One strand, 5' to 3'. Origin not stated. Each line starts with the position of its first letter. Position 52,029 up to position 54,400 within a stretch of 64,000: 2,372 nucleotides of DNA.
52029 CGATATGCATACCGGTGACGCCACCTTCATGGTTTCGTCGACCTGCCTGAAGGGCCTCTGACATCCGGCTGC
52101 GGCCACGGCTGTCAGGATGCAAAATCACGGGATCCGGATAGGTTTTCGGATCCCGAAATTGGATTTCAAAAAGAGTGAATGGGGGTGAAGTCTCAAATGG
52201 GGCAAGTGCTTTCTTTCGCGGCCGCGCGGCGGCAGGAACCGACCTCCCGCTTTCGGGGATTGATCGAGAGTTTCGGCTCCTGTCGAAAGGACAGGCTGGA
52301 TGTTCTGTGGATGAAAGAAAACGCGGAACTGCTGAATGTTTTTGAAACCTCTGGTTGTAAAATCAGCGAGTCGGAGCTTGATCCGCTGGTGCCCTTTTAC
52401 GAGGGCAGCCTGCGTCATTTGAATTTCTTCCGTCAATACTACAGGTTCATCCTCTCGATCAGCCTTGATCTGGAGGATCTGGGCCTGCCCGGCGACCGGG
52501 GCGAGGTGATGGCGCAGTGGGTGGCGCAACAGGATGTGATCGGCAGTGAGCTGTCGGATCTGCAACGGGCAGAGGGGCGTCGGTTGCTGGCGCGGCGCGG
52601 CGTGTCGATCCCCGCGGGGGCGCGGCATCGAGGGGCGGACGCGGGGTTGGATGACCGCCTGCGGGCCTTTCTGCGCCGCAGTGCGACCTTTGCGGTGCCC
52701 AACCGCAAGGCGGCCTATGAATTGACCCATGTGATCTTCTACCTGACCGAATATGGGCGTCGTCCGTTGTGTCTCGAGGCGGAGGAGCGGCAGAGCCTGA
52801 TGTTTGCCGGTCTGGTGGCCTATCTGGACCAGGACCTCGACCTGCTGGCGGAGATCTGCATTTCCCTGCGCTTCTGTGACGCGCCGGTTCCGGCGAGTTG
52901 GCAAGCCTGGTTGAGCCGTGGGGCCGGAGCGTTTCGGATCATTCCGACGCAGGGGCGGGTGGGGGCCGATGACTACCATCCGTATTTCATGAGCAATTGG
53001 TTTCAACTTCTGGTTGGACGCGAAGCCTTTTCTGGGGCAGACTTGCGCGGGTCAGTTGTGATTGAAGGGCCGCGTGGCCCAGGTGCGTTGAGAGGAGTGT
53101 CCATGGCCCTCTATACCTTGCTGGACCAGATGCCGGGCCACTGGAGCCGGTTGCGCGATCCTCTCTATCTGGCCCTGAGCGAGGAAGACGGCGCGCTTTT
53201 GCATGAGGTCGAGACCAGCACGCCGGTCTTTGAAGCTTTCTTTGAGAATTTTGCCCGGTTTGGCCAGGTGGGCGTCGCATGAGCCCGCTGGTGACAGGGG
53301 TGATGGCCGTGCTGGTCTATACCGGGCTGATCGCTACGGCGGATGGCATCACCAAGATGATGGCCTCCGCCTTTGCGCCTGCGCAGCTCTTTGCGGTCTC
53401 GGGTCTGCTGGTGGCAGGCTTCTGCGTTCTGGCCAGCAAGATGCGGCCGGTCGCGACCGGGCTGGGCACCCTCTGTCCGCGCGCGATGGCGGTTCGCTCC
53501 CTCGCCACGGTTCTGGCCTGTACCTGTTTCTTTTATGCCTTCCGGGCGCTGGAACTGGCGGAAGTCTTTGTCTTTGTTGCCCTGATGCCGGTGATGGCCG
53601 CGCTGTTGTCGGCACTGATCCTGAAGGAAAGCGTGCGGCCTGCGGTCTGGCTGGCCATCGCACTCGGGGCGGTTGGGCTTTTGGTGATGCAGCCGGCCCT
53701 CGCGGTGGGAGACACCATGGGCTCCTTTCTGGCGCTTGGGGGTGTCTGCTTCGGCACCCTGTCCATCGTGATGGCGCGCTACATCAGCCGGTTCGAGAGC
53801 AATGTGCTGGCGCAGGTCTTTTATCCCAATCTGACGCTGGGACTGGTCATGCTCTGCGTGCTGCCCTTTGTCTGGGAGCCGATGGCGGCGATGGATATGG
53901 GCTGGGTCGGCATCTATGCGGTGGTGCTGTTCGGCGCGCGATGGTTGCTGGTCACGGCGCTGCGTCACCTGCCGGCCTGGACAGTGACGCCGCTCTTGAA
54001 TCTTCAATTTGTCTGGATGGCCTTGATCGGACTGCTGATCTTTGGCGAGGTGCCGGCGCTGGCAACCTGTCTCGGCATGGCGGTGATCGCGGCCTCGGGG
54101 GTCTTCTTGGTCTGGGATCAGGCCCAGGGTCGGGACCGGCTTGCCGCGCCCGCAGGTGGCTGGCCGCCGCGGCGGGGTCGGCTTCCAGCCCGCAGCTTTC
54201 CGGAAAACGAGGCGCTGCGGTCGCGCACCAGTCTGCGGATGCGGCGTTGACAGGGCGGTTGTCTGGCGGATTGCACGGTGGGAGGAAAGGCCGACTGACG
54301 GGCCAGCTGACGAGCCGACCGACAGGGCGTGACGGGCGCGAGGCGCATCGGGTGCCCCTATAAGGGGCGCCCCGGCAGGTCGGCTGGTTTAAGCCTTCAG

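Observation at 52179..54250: Unknown 367-aa protein translationally coupled to a DMT exporter, immediately downstream of the repeat peptide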

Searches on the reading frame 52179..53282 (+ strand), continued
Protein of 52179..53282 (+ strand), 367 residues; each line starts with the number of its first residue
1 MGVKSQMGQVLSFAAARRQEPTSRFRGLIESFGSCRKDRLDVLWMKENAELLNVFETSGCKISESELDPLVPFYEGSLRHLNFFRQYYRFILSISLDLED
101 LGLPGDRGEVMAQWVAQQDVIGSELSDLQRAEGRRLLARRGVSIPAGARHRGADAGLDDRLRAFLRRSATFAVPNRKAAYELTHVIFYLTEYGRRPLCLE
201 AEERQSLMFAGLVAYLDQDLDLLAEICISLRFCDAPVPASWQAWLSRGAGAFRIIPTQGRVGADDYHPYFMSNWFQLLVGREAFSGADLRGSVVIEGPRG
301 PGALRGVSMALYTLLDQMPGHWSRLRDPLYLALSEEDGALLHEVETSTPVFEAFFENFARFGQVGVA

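Call 63: search_protein_families(library=pfam, proteins=[P0273, P0271, P0272, P0270], max_evalue=0.01)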
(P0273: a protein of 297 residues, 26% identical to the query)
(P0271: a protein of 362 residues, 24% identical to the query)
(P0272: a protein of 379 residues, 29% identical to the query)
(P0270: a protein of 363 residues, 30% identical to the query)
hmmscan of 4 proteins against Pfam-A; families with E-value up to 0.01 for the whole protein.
P0273 (297 aa): 2 families
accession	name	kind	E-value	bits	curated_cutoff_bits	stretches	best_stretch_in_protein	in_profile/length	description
PF21836.2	DUF6895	-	3.7e-60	204.2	23.8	1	11-294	2-288/289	Domain of unknown function (DUF6895)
PF21843.2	DUF6902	-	1.6e-06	27.8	27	1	175-253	169-244/351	Domain of unknown function (DUF6902)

P0271 (362 aa): 1 family
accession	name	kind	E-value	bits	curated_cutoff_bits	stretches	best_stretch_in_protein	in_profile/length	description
PF21843.2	DUF6902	-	3.4e-32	112.2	27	1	14-357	3-350/351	Domain of unknown function (DUF6902)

P0272 (379 aa): 2 families
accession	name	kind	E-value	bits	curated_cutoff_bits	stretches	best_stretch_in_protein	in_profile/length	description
PF21843.2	DUF6902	-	3.2e-144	480.6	27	1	20-366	3-351/351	Domain of unknown function (DUF6902)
PF21836.2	DUF6895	-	2.6e-20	73.4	23.8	1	48-242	21-230/289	Domain of unknown function (DUF6895)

P0270 (363 aa): 2 families
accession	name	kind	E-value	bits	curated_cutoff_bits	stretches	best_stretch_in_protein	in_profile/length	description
PF21843.2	DUF6902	-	2.2e-142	474.6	27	1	1-351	1-351/351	Domain of unknown function (DUF6902)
PF21836.2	DUF6895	-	7.5e-23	81.7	23.8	1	19-235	7-242/289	Domain of unknown function (DUF6895)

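Call 65: find_homologous_proteins(query=P0273, max_evalue=0.001)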
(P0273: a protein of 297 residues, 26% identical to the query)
Query P0273 (297 aa): 22 proteins with E <= 0.001 among 3187 candidates.
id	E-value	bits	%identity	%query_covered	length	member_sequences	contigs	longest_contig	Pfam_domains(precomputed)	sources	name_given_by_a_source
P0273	2.1e-196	669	100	100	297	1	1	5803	PF21843.3,PF21836.3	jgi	jgi:hypothetical protein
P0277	2.8e-77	278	47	98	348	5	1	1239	PF21836.3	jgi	-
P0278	5.3e-75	271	47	97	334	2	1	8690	PF21836.3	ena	-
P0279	3.3e-73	265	46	97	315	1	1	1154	PF21836.3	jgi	-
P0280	7.6e-73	264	47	98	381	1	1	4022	PF21836.3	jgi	jgi:hypothetical protein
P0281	2.4e-50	190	39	75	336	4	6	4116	PF21836.3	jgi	jgi:hypothetical protein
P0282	2.1e-45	174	38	97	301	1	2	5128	PF21843.3,PF21836.3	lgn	-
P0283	3.0e-44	170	39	88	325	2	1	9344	PF21836.3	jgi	-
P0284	4.5e-43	166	38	88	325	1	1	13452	PF21836.3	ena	-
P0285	5.1e-43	166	36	95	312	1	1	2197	PF21836.3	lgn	-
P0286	7.9e-43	165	35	98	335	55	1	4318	PF21836.3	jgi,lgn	-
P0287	1.7e-42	164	36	97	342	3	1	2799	PF21836.3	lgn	-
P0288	3.9e-42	163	36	96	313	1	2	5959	PF21843.3,PF21836.3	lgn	-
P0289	8.4e-40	155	35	98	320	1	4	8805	PF21836.3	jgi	jgi:hypothetical protein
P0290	5.1e-28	117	32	96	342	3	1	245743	PF21836.3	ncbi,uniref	ncbi:hypothetical protein ABT174_11400, partial [Streptomyces sparsogenes]|uniref:DUF6895 family pro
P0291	6.5e-27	113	33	90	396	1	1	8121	PF21836.3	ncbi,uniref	ncbi:hypothetical protein AB0D10_45395, partial [Kitasatospora sp. NPDC048545]|uniref:DUF6895 family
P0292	3.5e-26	111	33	88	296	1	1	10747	PF21836.3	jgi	jgi:hypothetical protein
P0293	1.6e-25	108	30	96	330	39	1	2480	PF21836.3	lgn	-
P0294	6.4e-25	106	30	87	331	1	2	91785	PF21836.3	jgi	jgi:uncharacterized protein DUF6895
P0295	5.6e-21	93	28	95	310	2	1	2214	PF21836.3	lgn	-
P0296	3.4e-20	91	31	89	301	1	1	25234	PF21836.3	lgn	-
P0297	5.2e-5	41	33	42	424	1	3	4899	PF21836.3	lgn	-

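Call 67: find_encoding_contigs(protein=P0290, flank=7000, max_places=1)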
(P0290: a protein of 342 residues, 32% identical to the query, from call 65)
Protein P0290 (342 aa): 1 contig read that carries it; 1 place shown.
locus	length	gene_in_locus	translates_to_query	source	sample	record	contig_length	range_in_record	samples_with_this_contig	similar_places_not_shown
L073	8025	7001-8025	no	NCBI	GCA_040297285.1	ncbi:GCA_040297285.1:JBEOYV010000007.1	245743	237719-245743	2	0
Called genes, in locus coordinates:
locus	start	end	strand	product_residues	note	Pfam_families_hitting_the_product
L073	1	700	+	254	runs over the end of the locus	PF00005:ABC_tran, PF02463:SMC_N (weak), PF13304:AAA_21 (weak)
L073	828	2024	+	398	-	PF00890:FAD_binding_2 (weak), PF01266:DAO, PF01494:FAD_binding_3 (faint)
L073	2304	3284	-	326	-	PF00294:PfkB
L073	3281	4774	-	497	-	PF02133:Transp_cyt_pur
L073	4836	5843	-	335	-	PF03747:ADP_ribosyl_GH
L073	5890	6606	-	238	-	PF00392:GntR, PF07702:UTRA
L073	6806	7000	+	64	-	-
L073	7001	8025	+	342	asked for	PF21836:DUF6895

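Call 68: find_encoding_contigs(protein=P0294, flank=7000, max_places=1)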
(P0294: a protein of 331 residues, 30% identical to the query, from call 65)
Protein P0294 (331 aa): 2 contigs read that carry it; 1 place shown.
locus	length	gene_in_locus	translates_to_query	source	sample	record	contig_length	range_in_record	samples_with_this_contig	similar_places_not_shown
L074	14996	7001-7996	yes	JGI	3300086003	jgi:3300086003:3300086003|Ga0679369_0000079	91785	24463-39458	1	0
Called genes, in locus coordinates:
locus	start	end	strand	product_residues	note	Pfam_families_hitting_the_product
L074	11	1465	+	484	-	PF00890:FAD_binding_2 (weak), PF01266:DAO (weak), PF07992:Pyr_redox_2 (faint), PF13450:NAD_binding_8 (faint), PF00732:GMC_oxred_N (weak), PF05199:GMC_oxred_C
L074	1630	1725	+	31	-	-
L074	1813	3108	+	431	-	PF13560:HTH_31, PF01381:HTH_3, PF12844:HTH_19, PF09976:TPR_21 (faint), PF17874:TPR_MalT (weak), PF17874:TPR_MalT, PF13432:TPR_16 (weak), PF13424:TPR_12 (weak), +12 more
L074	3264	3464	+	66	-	-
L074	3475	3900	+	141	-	-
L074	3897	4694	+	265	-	PF00264:Tyrosinase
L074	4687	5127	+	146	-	-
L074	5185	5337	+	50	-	-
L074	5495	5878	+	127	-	-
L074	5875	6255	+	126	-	-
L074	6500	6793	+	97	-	-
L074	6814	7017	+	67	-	-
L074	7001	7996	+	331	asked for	PF21836:DUF6895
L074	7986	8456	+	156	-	-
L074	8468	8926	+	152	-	-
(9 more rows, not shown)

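Call 79: find_encoding_contigs(protein=P0296, flank=6000, max_places=1)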
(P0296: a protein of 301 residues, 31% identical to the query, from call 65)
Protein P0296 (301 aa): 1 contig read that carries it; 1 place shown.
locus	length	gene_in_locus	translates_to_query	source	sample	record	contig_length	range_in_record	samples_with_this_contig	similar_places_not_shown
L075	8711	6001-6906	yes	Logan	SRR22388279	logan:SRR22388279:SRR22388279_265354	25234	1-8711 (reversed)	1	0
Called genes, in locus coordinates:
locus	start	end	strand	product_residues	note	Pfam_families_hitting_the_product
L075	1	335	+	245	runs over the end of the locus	-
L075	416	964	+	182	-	-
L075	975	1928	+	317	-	-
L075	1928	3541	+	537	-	-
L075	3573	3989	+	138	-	-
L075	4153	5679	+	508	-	PF04055:Radical_SAM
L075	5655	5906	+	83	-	-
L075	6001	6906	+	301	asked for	PF21836:DUF6895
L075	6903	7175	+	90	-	-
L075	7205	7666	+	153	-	-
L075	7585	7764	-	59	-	-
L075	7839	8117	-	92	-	-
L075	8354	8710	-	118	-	?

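Call 80: find_encoding_contigs(protein=P0284, flank=6000, max_places=1)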
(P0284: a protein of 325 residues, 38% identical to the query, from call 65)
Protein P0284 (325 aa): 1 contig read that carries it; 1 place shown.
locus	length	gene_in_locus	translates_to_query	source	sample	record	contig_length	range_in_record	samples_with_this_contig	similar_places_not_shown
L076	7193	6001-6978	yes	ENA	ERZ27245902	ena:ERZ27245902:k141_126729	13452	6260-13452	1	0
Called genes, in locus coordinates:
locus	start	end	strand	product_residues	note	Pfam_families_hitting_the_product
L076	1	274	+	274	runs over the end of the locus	PF01980:TrmO_N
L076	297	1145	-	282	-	PF03446:NAD_binding_2, PF03807:F420_oxidored (weak), PF09130:DUF1932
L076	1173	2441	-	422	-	PF02308:MgtC, PF13194:DUF4010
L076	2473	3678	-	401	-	PF12704:MacB_PCD, PF02687:FtsX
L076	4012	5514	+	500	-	PF04055:Radical_SAM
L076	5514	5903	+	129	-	-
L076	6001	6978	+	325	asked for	PF21836:DUF6895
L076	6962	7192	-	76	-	?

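Call 96: find_related_loci(query=A4, collection=metagenome_contigs, flank=6000)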
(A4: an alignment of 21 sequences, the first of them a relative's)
Query A4 (297 aa) in metagenome_contigs; peptide patterns used: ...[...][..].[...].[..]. (x = any residue, [..] = any of these).
193 stretches matched a pattern; 129 encode a relative of the query (tblastn E <= 1e-3); the best 80 are kept; 80 distinct loci.
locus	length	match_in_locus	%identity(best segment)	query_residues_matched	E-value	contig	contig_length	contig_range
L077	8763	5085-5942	47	7-293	1e-78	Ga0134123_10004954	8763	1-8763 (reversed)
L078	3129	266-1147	47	7-296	2e-74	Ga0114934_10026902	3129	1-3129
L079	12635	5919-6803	37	8-296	2e-51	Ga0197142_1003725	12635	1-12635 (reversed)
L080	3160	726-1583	34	13-293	1e-49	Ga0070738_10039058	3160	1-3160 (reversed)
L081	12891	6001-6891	35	2-293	2e-46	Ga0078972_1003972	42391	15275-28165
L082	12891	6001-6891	34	2-293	3e-46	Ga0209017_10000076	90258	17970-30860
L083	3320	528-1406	33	9-296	4e-45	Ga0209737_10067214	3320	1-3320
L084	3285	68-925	32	16-296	8e-45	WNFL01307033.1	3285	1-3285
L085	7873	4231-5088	32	16-296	4e-44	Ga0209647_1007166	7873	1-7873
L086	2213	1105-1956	35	8-293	3e-44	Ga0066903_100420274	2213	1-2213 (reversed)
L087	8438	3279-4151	37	8-292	6e-44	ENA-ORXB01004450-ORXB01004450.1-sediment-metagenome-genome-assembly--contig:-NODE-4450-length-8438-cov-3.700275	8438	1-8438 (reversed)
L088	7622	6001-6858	32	16-296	4e-44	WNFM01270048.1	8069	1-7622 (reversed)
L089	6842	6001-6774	36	2-255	1e-43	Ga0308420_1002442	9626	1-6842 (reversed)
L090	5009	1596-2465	31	12-296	2e-42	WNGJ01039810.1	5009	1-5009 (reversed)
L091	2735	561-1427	30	13-296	2e-42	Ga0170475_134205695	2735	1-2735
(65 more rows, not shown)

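Call 98: search_protein_families(library=padloc, proteins=[window:52179-53282:+], max_evalue=0.1)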
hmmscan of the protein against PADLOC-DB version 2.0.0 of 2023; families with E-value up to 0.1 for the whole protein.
window:52179-53282:+ (367 aa): 0 families

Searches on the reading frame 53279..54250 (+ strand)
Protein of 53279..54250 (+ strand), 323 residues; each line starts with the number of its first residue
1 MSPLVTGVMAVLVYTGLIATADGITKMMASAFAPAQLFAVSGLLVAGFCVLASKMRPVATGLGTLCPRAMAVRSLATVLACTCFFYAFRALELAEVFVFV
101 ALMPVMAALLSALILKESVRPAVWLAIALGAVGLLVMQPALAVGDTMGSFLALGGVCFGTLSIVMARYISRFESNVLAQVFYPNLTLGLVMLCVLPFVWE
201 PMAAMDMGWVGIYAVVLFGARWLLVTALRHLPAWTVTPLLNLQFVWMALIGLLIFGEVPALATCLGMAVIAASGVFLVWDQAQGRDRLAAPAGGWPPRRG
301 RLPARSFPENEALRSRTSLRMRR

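Call 3: search_protein_families(library=pfam, proteins=[window:53279-54250:+], max_evalue=1)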
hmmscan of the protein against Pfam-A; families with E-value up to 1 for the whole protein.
window:53279-54250:+ (323 aa): 1 family
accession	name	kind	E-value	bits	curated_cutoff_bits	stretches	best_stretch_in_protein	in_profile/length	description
PF00892.27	EamA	-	3e-15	57.2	28.2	2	7-137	3-133/135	EamA-like transporter family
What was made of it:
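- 53279..54250 (+): EamA/DMT transporter (323 aa), translationally coupled by the ATGA overlap. It is a lineage-variable accessory of the module. Pfam PF00892, 2 stretches (call 3).
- On EamA/DMT transporters (PF00892), for ORF 53279-54250: 57.2 bits against a cut-off of 28.2, with 2 stretches (call 3).
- Closest known: EamA/DMT superfamily exporters. Same: The downstream protein has the two-EamA-domain architecture (call 3).
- Checked: The second ORF is a two-domain EamA/DMT protein (PF00892, 57 bits against a cut-off of 28.2, 2 stretches; call 3).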

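Call 4: search_protein_families(library=ncbifam, proteins=[window:53279-54250:+], max_evalue=1)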
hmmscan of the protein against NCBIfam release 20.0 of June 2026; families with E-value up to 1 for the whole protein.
window:53279-54250:+ (323 aa): 3 families
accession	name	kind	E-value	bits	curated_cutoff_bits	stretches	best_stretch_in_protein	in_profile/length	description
TIGR00950.1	2A78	equivalog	4.2e-10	39.5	230.2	1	34-273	16-262/264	carboxylate/amino acid/amine transporter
TIGR03340.1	phn_DUF6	hypoth_equivalog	0.017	14.8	288.15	1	70-275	66-278/281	phosphonate utilization associated putative membrane protein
NF011625.2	PRK15051.1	equivalog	0.85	9.8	92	1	209-275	39-105/111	4-amino-4-deoxy-L-arabinose-phosphoundecaprenol flippase subunit ArnE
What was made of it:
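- Closest known: EamA/DMT superfamily exporters. Different: It does not reach the cut-off of any NCBIfam equivalog (the best, TIGR00950, scores 39.5 bits against 230; call 4).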

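Call 98: search_protein_families(library=padloc, proteins=[window:53279-54250:+], max_evalue=0.1)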
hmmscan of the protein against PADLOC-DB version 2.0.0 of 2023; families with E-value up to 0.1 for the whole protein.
window:53279-54250:+ (323 aa): 0 families
